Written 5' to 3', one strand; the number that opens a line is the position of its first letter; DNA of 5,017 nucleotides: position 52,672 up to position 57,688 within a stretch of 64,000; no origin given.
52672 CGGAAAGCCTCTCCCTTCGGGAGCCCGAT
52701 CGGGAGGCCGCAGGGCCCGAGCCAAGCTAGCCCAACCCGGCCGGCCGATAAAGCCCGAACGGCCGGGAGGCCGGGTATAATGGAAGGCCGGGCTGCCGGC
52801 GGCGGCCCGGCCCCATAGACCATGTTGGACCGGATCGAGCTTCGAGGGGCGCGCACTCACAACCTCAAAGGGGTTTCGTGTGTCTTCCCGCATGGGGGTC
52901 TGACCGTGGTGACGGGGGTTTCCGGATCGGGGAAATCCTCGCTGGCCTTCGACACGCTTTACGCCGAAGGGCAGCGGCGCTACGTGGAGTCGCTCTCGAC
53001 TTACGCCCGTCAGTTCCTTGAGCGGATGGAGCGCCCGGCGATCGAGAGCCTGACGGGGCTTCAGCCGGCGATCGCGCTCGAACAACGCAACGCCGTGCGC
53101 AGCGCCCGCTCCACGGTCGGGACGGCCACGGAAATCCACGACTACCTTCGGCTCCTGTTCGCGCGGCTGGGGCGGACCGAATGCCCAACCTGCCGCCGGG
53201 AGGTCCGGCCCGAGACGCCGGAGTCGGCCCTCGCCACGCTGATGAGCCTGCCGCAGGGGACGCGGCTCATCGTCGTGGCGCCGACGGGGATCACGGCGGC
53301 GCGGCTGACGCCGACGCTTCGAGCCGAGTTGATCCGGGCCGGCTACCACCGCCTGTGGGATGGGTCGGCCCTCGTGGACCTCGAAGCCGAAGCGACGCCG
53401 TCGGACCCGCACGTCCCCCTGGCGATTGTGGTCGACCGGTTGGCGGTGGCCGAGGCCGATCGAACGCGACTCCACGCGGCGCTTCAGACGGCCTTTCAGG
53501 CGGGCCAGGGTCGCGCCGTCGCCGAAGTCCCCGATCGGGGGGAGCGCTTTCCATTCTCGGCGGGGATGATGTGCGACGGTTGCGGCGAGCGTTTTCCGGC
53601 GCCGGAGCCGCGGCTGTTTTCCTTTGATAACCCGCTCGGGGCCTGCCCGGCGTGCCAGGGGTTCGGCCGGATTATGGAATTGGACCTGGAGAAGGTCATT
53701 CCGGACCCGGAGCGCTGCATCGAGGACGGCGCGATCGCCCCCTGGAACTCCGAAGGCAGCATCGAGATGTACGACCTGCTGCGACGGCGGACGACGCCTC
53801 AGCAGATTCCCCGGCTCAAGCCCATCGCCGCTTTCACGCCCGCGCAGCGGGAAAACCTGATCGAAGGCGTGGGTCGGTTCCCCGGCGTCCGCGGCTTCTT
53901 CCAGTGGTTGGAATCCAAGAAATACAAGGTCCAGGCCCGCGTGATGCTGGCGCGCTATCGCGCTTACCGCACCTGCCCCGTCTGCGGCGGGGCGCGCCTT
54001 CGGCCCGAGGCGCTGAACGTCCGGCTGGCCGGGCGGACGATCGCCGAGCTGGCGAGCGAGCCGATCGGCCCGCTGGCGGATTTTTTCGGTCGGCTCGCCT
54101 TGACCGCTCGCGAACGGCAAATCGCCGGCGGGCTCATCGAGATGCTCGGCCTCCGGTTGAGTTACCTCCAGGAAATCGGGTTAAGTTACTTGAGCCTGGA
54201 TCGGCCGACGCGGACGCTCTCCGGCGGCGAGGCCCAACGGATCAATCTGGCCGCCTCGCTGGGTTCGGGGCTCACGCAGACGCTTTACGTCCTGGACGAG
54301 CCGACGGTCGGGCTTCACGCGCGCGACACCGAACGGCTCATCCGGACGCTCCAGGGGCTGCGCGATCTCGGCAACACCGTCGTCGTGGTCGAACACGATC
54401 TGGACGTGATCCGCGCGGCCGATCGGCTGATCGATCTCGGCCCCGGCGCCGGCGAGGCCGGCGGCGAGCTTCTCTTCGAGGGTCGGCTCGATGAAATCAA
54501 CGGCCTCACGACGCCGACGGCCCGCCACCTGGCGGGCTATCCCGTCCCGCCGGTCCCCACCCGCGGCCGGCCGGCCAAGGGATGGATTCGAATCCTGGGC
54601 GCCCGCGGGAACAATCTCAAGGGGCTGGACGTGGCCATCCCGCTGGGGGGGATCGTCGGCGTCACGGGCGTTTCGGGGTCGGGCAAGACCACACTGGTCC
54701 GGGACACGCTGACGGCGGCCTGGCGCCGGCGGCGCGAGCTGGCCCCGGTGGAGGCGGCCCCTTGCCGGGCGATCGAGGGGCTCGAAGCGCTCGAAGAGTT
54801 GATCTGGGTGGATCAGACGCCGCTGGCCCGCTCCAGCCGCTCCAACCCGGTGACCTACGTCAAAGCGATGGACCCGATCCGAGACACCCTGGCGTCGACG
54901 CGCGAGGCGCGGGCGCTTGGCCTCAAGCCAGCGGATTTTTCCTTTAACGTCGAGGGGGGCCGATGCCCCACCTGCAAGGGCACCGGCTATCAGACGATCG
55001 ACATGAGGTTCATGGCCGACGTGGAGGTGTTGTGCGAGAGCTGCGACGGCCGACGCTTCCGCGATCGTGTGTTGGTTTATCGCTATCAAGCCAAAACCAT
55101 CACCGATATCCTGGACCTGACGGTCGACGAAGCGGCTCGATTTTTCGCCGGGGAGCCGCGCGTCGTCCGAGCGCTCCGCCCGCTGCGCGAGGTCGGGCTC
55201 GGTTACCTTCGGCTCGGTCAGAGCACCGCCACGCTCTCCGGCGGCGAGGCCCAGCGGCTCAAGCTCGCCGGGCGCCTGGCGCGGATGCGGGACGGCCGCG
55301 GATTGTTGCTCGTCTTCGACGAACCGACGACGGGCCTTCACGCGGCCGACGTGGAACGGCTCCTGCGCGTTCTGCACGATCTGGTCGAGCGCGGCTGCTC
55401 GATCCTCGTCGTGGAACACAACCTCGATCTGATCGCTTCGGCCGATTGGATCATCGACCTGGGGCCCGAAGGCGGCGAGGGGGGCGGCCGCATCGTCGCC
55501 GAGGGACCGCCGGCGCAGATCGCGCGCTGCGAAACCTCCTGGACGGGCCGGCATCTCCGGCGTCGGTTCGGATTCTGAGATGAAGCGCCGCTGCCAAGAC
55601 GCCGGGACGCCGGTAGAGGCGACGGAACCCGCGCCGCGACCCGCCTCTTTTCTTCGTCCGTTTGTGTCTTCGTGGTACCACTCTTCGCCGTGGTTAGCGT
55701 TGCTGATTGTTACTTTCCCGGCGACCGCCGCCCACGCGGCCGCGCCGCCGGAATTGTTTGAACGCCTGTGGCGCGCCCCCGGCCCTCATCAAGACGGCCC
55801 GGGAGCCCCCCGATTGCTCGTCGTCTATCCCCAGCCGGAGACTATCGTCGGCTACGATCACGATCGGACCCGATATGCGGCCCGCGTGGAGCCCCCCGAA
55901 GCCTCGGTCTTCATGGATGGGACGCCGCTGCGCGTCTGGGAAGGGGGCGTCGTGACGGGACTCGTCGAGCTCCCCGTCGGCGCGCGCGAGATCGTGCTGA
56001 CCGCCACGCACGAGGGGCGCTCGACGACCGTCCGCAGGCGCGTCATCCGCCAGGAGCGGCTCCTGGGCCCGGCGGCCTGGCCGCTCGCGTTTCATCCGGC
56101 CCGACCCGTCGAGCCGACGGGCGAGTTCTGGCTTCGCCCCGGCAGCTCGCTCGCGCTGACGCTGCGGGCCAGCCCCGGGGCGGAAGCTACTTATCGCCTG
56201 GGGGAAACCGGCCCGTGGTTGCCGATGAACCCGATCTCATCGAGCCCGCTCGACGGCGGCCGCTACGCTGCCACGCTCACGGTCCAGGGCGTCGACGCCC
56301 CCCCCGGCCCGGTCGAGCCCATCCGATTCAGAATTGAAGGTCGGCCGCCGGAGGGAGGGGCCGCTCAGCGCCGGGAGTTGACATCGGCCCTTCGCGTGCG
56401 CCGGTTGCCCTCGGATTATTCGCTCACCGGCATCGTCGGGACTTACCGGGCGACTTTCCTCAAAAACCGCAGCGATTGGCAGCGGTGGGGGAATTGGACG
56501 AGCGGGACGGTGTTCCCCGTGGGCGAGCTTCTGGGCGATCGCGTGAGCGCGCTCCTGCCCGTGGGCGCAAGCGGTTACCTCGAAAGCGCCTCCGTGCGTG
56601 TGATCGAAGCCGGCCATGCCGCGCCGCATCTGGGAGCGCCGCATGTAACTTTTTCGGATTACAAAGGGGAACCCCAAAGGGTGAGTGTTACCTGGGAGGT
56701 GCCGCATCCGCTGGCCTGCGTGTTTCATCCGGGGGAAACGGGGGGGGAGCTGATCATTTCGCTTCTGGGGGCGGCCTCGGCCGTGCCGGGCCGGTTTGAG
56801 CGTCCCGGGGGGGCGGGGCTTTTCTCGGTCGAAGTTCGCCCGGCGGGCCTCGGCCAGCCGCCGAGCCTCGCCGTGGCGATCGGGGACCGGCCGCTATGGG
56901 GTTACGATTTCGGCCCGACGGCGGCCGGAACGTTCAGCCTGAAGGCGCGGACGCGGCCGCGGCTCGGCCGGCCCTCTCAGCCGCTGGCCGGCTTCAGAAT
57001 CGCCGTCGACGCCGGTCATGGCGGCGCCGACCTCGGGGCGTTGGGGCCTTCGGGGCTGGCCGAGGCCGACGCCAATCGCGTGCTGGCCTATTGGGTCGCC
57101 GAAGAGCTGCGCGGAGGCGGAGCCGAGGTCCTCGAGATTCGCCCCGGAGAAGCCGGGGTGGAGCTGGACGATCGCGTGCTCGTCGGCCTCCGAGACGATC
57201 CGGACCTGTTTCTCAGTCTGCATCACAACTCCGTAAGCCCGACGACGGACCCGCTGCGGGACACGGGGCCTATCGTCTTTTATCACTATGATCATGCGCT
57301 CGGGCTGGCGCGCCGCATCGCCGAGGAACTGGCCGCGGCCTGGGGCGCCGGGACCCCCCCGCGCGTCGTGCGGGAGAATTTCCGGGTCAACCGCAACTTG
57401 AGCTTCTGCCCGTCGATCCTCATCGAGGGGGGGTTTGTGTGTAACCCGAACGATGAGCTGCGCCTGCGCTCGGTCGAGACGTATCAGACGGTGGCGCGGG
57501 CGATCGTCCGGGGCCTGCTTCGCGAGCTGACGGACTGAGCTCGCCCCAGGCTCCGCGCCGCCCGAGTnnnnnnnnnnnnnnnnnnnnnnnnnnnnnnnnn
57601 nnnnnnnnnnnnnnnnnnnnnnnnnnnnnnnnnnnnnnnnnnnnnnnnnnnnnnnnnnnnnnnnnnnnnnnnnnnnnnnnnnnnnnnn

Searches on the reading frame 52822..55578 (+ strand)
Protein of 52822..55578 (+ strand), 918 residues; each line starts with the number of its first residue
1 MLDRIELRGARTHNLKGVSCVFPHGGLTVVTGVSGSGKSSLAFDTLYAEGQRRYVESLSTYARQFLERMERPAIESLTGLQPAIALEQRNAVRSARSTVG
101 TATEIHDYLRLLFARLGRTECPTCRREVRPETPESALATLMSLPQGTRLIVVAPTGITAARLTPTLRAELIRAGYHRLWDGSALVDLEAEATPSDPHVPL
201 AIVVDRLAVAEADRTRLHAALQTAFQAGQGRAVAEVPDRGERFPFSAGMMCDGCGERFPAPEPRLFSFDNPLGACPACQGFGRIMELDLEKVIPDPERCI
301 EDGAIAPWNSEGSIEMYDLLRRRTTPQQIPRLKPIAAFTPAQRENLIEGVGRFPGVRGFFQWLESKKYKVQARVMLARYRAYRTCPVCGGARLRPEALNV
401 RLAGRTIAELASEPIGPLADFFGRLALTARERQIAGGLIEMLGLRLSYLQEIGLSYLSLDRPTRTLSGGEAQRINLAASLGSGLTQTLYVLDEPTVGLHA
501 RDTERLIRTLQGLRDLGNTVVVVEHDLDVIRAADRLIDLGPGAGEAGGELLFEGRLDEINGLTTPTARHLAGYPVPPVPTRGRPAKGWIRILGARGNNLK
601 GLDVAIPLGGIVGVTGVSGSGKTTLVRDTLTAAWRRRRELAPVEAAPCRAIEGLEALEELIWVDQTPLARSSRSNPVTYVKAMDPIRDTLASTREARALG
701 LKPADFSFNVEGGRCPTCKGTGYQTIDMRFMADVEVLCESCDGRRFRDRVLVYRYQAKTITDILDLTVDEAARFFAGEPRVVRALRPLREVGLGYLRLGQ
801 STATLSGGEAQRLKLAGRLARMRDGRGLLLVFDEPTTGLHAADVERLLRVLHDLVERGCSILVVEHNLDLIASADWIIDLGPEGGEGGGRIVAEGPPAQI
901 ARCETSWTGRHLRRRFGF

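Call 58: search_protein_families(library=pfam, proteins=[window:52822-55578:+], max_evalue=0.00001)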
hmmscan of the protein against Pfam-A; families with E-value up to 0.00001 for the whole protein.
window:52822-55578:+ (918 aa): 7 families
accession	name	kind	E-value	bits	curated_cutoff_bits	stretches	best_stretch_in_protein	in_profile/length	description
PF00005.33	ABC_tran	-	1.3e-18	68.3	25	0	452-495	92-136/137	ABC transporter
PF17760.6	UvrA_inter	-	3.8e-12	46.5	23.3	1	132-237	2-108/109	UvrA interaction domain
PF13191.12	AAA_16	-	1.4e-08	35.9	32.6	0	25-150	24-104/167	AAA ATPase domain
PF02463.25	SMC_N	-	2.9e-08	33.9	40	0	804-878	136-209/220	RecF/RecN/SMC N terminal domain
PF13304.12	AAA_21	-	9.9e-08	32.8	27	0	811-867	243-299/304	AAA domain, putative AbiEii toxin, Type IV TA system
PF17755.6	UvrA_DNA-bind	-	7e-07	30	23.2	1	288-351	1-64/110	UvrA DNA-binding domain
PF13555.12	AAA_29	-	6.1e-06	26.3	27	0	20-41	17-38/61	P-loop containing region of AAA domain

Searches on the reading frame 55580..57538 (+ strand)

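Call 58: search_protein_families(library=pfam, proteins=[window:55580-57538:+], max_evalue=0.00001)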
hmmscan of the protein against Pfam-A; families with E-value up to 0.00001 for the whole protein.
window:55580-57538:+ (652 aa): 1 family
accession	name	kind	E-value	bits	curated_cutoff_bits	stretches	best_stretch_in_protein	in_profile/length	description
PF01520.23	Amidase_3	-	1.8e-27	96.9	27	1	474-647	1-173/174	N-acetylmuramoyl-L-alanine amidase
